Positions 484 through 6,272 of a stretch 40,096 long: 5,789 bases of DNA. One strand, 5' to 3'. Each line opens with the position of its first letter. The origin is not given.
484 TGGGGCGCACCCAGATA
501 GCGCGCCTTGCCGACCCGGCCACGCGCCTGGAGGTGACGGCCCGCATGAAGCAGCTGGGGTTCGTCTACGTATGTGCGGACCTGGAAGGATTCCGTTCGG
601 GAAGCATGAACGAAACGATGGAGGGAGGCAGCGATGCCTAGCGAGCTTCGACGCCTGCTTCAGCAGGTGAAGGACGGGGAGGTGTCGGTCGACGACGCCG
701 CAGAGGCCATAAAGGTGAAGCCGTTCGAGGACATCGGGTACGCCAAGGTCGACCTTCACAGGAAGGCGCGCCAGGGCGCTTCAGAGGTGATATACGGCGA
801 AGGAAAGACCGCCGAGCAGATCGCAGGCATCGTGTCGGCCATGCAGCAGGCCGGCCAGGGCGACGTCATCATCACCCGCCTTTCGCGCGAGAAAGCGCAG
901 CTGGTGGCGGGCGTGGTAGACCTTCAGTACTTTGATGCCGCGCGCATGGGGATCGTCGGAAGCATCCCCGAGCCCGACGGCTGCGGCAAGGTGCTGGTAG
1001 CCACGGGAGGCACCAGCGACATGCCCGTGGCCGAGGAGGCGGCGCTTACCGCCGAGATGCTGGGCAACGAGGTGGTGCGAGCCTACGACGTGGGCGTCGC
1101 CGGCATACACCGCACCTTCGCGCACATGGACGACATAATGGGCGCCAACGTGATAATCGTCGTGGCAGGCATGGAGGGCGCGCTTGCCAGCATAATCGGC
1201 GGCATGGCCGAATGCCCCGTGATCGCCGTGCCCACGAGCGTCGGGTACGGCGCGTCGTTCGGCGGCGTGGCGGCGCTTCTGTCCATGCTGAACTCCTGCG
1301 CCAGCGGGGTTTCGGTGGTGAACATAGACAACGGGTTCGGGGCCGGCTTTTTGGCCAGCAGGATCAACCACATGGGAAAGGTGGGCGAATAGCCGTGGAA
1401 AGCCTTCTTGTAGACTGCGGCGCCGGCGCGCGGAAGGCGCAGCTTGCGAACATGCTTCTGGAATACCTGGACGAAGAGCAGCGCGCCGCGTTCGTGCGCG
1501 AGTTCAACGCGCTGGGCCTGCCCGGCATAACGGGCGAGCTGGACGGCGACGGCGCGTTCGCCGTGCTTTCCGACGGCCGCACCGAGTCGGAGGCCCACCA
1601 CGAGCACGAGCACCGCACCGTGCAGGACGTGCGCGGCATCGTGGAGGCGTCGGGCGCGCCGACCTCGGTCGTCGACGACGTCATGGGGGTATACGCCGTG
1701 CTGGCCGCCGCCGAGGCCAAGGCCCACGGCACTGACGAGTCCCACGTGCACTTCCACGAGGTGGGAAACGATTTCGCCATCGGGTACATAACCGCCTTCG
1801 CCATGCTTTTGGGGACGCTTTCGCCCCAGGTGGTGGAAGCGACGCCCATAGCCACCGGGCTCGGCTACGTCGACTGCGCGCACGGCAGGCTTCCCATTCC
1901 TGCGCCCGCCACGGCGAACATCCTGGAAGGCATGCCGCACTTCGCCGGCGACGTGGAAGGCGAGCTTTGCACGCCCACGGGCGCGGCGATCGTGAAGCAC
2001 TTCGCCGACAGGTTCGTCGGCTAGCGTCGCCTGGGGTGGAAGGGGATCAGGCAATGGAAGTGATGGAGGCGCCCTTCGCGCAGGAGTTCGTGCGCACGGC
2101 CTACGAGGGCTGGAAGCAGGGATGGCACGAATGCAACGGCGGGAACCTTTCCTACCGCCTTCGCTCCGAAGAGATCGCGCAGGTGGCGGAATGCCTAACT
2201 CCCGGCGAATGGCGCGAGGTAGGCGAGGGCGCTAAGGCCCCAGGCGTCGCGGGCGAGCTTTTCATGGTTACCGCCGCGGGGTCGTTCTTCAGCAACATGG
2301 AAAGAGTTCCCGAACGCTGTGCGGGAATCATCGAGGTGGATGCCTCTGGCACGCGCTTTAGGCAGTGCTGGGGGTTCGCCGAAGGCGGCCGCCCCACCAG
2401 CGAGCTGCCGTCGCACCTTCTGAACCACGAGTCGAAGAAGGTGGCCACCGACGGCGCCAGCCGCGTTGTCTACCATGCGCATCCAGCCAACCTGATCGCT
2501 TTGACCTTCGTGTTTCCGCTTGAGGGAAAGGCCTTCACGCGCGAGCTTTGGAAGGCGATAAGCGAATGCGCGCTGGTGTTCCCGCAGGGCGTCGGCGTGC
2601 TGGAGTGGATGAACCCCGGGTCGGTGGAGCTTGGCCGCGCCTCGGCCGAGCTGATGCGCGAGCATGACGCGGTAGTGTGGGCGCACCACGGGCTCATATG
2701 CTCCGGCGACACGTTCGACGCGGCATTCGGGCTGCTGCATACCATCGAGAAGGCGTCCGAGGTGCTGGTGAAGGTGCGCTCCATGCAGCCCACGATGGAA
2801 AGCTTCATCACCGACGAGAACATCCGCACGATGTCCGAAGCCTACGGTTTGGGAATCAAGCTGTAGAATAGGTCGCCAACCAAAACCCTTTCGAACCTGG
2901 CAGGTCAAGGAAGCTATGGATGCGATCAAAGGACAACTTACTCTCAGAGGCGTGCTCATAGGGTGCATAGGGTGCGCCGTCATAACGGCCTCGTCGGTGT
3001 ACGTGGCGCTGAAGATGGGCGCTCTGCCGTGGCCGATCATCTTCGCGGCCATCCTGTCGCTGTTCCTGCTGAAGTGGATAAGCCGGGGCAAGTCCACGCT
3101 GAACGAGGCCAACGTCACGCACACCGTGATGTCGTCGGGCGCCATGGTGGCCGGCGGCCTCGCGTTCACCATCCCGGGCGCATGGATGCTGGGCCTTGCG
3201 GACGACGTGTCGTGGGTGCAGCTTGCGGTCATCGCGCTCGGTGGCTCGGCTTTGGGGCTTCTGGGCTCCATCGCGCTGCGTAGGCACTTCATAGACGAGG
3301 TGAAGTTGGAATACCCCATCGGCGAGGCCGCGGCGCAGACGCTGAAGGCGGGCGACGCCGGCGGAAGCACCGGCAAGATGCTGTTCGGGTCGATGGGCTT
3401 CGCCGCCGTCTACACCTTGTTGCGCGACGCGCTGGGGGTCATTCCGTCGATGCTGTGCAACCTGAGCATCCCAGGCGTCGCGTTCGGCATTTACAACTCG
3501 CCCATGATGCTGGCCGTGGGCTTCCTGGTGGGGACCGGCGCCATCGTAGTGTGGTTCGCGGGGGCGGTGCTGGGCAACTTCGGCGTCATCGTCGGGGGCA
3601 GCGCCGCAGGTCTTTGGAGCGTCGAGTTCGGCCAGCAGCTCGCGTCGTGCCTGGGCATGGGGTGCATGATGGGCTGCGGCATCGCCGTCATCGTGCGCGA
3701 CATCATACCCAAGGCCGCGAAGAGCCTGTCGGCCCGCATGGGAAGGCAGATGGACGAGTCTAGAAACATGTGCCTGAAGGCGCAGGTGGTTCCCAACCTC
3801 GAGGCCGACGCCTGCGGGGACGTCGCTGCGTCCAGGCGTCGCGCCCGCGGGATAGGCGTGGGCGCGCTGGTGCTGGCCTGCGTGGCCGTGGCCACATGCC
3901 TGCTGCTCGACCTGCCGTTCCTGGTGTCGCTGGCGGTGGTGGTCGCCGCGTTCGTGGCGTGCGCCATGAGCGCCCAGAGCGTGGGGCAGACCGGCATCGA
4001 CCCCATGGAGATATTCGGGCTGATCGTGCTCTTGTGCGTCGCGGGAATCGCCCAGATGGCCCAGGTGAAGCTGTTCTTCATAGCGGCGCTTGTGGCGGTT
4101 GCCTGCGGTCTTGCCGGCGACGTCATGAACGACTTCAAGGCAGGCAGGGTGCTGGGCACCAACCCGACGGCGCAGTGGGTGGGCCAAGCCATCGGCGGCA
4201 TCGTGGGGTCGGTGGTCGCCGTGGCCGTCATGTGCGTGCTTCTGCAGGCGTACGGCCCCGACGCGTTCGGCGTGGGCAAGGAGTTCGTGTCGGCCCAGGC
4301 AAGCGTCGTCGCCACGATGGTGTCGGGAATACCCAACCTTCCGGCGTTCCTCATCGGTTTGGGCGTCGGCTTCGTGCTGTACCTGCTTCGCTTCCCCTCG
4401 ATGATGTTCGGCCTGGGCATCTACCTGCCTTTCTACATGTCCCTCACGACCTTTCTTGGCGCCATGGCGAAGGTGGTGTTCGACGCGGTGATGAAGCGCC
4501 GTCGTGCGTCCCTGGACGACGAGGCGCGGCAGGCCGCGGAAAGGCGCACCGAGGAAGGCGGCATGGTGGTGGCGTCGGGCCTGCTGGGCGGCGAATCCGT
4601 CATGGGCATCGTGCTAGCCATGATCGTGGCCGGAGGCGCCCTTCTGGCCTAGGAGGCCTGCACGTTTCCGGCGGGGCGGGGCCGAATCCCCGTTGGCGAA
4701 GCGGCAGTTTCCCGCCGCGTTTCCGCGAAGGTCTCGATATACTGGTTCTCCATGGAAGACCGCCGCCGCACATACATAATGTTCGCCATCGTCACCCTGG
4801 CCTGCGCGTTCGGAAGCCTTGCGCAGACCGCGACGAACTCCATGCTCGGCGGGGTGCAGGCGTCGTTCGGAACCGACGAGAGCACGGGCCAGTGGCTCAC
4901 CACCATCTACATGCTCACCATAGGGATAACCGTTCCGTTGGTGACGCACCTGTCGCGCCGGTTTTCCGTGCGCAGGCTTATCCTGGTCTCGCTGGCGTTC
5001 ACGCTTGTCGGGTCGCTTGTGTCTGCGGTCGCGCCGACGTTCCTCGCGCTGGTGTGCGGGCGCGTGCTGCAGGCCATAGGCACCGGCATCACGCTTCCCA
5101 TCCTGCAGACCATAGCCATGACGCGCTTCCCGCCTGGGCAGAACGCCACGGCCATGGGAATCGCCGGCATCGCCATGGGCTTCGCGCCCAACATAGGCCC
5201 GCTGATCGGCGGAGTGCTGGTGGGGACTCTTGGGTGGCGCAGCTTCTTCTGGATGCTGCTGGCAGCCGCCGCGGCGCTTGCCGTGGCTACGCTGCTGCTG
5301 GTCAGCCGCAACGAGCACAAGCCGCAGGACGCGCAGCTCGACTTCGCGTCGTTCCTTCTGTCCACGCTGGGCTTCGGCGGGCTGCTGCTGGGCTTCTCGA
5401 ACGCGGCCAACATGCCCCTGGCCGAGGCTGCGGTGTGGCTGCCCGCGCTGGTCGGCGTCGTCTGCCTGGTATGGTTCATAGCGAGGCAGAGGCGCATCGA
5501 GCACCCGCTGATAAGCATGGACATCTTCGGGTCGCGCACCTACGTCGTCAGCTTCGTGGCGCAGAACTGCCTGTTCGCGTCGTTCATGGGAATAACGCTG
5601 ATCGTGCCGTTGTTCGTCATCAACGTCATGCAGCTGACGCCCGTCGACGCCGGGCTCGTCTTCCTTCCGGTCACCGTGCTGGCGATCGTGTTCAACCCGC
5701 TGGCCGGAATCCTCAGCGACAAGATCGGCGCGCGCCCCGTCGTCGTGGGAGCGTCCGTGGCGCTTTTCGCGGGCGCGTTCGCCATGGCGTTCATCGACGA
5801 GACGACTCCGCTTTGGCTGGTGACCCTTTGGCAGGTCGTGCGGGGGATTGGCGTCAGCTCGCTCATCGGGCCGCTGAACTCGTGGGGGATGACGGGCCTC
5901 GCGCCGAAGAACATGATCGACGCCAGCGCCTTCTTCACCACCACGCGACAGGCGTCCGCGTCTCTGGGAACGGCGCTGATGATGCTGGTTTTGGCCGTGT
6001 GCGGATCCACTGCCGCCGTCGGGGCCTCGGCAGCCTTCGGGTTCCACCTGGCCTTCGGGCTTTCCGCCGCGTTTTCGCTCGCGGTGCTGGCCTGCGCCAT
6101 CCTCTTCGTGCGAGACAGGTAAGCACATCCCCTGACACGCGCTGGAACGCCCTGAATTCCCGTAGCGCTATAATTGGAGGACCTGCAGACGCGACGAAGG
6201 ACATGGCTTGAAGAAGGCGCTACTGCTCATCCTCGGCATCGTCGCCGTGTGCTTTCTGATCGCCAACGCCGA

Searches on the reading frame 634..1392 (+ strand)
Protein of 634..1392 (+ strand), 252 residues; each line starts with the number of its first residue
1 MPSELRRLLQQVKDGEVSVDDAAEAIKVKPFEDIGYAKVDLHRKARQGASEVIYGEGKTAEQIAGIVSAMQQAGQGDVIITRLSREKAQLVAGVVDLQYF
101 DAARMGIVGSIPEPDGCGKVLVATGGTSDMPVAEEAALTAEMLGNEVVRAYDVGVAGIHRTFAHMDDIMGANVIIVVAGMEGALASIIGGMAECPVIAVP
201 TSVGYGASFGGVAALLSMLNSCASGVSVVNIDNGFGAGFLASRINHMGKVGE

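Call 22: search_protein_families(library=pfam, proteins=[window:634-1392:+], max_evalue=0.001)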
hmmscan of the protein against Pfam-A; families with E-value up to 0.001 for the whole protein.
window:634-1392:+ (252 aa): 1 family
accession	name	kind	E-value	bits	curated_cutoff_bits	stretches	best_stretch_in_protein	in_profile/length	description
PF00731.26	AIRC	-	1.3e-16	60.9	30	1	119-246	1-128/148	AIR carboxylase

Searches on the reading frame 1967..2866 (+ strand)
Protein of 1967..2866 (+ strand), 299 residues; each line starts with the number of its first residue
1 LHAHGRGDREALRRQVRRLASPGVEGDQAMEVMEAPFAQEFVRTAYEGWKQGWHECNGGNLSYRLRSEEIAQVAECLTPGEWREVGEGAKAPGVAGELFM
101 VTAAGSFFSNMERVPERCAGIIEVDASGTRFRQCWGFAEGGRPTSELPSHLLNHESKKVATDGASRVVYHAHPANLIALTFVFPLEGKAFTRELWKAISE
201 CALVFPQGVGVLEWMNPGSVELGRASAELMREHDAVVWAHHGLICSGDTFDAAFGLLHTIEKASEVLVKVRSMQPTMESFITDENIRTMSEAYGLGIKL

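Call 22: search_protein_families(library=pfam, proteins=[window:1967-2866:+], max_evalue=0.001)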
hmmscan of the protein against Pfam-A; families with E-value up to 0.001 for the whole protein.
window:1967-2866:+ (299 aa): 1 family
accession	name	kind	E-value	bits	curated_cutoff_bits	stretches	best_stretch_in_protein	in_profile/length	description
PF00596.27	Aldolase_II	-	1.8e-23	83.8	22.2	1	40-267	2-182/183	Class II Aldolase and Adducin N-terminal domain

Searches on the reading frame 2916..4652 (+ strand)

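Call 22: search_protein_families(library=pfam, proteins=[window:2916-4652:+], max_evalue=0.001)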
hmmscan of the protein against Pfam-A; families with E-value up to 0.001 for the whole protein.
window:2916-4652:+ (578 aa): 1 family
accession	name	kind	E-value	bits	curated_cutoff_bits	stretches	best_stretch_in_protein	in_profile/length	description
PF03169.20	OPT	-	8.6e-46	157.2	25.8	2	317-571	365-623/623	OPT oligopeptide transporter protein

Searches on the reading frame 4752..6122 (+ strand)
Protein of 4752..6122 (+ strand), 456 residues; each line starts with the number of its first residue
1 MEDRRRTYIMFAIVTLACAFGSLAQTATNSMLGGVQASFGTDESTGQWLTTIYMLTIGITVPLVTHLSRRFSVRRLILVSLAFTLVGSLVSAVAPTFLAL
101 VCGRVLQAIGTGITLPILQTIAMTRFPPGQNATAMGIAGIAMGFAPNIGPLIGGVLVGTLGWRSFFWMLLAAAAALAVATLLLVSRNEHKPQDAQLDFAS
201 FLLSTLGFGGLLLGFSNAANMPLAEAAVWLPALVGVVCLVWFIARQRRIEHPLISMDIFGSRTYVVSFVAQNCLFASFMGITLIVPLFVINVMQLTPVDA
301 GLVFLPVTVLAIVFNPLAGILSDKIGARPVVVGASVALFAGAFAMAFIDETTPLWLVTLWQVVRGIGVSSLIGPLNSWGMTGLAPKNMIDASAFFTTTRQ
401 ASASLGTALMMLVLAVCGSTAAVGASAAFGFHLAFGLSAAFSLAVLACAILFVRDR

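Call 22: search_protein_families(library=pfam, proteins=[window:4752-6122:+], max_evalue=0.001)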
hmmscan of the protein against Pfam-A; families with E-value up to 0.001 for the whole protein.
window:4752-6122:+ (456 aa): 1 family
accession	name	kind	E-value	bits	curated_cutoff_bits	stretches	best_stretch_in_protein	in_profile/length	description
PF07690.21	MFS_1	-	5.2e-44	151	33.4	1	16-407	3-347/347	Major Facilitator Superfamily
